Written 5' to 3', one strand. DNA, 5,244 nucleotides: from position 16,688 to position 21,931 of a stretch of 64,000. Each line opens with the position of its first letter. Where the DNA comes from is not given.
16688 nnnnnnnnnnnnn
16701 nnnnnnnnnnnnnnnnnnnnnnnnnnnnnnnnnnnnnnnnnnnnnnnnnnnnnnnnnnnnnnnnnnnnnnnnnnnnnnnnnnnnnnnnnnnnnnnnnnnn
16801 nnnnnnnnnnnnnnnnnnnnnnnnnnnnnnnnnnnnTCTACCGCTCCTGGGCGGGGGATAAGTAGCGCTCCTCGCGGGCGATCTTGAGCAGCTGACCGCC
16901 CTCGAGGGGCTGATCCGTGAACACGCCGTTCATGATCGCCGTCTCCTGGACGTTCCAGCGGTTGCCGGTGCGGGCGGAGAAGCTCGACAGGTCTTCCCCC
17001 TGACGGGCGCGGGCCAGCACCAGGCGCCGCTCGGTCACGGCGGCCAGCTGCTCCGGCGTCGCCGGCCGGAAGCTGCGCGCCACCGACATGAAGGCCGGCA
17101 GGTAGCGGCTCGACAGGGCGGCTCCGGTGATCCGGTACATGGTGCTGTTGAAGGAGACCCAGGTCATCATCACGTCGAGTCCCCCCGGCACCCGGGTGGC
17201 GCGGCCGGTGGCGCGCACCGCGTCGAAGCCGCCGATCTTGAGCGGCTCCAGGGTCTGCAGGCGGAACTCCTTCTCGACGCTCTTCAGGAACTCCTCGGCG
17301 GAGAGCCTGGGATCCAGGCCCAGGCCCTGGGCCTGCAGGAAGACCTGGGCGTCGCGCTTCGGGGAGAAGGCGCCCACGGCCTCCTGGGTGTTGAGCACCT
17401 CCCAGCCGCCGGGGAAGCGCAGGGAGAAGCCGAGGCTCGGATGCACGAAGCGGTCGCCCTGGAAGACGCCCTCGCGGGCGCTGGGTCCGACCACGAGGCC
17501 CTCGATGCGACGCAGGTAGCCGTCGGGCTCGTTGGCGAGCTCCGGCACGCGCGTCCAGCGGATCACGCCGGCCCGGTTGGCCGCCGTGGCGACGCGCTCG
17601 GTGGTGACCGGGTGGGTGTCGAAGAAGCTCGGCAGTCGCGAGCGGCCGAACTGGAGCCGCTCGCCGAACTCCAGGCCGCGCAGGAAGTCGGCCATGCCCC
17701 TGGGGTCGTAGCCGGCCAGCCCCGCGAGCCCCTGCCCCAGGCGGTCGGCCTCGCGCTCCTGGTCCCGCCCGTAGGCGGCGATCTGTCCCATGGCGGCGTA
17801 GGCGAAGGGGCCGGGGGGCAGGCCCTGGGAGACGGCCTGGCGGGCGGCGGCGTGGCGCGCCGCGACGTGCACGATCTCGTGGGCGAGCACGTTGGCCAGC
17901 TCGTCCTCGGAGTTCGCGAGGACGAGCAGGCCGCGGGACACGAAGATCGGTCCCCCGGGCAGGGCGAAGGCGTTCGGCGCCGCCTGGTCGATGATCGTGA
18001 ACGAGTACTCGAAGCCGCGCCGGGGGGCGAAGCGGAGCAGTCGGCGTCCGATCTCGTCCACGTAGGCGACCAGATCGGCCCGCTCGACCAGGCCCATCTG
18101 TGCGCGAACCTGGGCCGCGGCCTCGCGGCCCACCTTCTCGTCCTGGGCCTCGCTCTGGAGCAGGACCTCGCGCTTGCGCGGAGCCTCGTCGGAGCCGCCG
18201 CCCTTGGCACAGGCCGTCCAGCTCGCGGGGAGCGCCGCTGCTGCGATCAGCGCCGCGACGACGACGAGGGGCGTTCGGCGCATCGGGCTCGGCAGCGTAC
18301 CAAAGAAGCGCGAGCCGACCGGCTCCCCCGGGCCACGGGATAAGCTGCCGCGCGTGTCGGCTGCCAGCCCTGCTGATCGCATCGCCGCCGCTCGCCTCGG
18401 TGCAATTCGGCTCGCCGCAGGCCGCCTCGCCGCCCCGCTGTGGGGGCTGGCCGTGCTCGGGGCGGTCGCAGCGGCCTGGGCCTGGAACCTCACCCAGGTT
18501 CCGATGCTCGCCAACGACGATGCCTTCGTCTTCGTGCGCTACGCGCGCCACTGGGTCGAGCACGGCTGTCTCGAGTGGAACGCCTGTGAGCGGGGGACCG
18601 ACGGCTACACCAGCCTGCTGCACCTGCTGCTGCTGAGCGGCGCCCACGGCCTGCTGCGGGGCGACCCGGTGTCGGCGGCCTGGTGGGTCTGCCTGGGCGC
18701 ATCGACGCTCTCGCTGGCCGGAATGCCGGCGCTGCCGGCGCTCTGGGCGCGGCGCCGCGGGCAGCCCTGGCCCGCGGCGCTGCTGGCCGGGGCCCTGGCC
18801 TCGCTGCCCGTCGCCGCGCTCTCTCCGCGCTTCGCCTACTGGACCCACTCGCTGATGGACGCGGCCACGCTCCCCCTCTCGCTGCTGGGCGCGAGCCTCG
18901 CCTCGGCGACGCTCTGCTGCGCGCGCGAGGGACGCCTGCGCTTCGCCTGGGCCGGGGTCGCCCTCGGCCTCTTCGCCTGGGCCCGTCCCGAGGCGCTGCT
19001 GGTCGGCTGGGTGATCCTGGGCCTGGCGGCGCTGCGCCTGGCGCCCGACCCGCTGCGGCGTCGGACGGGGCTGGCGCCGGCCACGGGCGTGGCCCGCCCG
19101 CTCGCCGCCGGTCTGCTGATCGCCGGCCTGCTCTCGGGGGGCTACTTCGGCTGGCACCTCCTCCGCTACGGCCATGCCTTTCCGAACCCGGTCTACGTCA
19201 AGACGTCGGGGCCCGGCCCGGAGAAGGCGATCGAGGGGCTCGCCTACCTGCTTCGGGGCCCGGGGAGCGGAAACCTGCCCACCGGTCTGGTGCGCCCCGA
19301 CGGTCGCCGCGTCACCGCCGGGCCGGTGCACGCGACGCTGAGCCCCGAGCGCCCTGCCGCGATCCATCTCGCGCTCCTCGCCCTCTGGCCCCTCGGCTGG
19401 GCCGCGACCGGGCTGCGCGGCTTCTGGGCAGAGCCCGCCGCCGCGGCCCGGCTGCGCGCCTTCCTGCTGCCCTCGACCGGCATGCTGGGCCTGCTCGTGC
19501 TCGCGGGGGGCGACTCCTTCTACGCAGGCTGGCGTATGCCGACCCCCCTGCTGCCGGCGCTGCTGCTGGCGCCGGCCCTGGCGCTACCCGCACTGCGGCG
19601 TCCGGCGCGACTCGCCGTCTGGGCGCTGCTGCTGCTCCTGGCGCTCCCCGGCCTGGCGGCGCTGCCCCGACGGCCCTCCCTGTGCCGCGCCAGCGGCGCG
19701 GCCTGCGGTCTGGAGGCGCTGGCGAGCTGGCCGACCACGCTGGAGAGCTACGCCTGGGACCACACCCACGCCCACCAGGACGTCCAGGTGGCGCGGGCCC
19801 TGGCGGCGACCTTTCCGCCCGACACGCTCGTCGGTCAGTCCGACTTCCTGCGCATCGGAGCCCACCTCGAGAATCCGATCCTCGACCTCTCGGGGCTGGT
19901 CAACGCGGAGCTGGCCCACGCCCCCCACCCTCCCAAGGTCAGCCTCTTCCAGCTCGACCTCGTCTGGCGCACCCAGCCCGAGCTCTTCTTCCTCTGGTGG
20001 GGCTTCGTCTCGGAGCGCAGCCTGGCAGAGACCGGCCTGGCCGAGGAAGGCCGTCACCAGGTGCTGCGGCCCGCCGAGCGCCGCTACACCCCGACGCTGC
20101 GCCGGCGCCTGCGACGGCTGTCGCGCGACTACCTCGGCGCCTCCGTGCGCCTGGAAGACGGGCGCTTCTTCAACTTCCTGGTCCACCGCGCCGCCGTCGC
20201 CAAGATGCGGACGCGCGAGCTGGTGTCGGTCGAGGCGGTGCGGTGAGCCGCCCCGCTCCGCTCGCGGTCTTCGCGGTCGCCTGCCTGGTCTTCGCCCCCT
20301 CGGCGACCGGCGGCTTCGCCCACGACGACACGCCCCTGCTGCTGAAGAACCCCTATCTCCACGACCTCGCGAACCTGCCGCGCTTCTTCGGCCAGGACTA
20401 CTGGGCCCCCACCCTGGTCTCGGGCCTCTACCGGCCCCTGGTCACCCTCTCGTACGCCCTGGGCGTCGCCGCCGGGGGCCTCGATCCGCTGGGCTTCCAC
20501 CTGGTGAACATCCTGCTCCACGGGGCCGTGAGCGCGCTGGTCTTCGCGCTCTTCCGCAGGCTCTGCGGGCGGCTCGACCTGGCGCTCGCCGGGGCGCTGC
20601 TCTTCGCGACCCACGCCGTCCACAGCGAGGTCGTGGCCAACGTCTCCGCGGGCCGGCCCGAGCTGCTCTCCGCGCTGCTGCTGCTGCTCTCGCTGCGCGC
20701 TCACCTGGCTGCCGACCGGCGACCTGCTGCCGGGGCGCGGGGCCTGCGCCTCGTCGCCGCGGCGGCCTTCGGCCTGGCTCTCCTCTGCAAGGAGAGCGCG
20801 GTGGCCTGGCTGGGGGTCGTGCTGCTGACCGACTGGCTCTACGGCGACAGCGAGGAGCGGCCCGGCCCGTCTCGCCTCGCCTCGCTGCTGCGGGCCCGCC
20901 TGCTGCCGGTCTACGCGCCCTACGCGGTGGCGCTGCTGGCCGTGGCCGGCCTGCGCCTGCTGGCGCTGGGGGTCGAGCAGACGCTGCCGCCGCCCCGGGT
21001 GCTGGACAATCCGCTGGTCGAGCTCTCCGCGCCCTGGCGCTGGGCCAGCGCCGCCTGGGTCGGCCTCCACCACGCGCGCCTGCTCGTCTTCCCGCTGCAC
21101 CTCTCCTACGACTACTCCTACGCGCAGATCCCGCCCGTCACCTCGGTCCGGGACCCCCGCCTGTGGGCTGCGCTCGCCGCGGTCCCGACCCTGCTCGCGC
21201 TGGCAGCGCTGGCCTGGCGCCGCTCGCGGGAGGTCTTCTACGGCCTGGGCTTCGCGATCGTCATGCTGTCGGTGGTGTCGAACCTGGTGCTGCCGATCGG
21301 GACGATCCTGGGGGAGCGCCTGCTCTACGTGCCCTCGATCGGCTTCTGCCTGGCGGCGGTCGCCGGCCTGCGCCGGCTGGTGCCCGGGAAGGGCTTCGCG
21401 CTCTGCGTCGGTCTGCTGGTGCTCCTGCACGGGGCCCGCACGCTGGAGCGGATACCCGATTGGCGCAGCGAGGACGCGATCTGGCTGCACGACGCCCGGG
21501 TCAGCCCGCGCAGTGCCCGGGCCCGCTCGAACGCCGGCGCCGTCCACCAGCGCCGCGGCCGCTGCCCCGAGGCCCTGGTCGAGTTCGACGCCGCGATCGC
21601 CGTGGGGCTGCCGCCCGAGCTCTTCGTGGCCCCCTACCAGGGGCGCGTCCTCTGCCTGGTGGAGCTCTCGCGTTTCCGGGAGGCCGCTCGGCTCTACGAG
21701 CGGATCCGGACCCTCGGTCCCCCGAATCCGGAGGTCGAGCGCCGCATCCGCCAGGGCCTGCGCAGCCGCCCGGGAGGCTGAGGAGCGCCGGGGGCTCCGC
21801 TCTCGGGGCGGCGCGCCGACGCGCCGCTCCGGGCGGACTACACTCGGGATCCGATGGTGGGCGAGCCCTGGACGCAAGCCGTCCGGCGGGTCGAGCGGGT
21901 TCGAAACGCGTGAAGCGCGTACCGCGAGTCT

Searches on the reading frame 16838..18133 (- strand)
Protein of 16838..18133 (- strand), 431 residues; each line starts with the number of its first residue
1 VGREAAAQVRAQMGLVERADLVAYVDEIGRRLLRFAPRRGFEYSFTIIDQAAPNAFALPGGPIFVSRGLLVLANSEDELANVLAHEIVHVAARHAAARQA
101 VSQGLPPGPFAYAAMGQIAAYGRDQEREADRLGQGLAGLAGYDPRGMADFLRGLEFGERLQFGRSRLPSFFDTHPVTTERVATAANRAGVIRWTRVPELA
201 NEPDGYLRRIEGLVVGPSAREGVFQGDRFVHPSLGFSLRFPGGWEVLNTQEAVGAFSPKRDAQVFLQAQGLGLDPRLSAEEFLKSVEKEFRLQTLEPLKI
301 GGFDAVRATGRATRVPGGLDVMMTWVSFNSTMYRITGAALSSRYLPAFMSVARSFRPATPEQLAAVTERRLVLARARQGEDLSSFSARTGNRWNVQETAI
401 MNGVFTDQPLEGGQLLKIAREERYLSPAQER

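Call 73: search_protein_families(library=pfam, proteins=[window:16838-18133:-], max_evalue=0.001)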
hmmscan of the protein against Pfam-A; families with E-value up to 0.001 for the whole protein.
window:16838-18133:- (431 aa): 1 family
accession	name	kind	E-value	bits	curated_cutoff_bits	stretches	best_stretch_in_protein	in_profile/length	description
PF01435.24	Peptidase_M48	-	6.1e-29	101.6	20.3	1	23-187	5-185/186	Peptidase family M48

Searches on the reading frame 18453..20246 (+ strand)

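Call 18: search_protein_families(library=pfam, proteins=[window:18453-20246:+], max_evalue=0.01)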
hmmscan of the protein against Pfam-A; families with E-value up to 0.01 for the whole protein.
window:18453-20246:+ (597 aa): 0 families

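Call 27: search_protein_families(library=ncbifam, proteins=[window:18453-20246:+], max_evalue=1)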
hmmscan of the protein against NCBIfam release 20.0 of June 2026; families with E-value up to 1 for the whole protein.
window:18453-20246:+ (597 aa): 2 families
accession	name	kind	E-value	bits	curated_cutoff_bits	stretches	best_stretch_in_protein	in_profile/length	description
NF047440.1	LA3751_2_3_fam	subfamily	0.0068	15.3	200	1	148-244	161-249/460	LA_3751/LA_3752 family putative glycosyltransferase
NF009318.0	PRK12674.2-3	equivalog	0.049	14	97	1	186-227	16-55/102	Na+/H+ antiporter subunit G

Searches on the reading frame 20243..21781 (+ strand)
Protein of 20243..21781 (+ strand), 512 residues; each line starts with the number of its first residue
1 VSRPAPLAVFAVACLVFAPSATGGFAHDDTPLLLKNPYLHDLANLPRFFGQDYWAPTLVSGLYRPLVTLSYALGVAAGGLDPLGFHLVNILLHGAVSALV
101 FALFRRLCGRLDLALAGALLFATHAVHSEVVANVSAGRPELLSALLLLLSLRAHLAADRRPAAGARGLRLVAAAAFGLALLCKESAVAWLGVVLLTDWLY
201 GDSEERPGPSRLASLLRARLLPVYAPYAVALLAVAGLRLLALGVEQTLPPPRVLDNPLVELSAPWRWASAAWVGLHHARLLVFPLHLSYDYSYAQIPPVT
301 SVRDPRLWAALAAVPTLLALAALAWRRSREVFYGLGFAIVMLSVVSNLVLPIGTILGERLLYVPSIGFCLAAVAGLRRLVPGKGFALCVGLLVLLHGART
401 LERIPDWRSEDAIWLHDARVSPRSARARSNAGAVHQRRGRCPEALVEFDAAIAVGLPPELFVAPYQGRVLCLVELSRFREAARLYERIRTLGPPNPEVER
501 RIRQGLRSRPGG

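Call 18: search_protein_families(library=pfam, proteins=[window:20243-21781:+], max_evalue=0.01)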
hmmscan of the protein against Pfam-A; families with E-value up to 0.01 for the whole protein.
window:20243-21781:+ (512 aa): 1 family
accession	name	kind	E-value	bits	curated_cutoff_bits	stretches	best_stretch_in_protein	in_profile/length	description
PF08409.16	TMTC_DUF1736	-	6.4e-12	45.7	27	1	252-314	8-71/75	Protein O-mannosyl-transferase TMTC, DUF1736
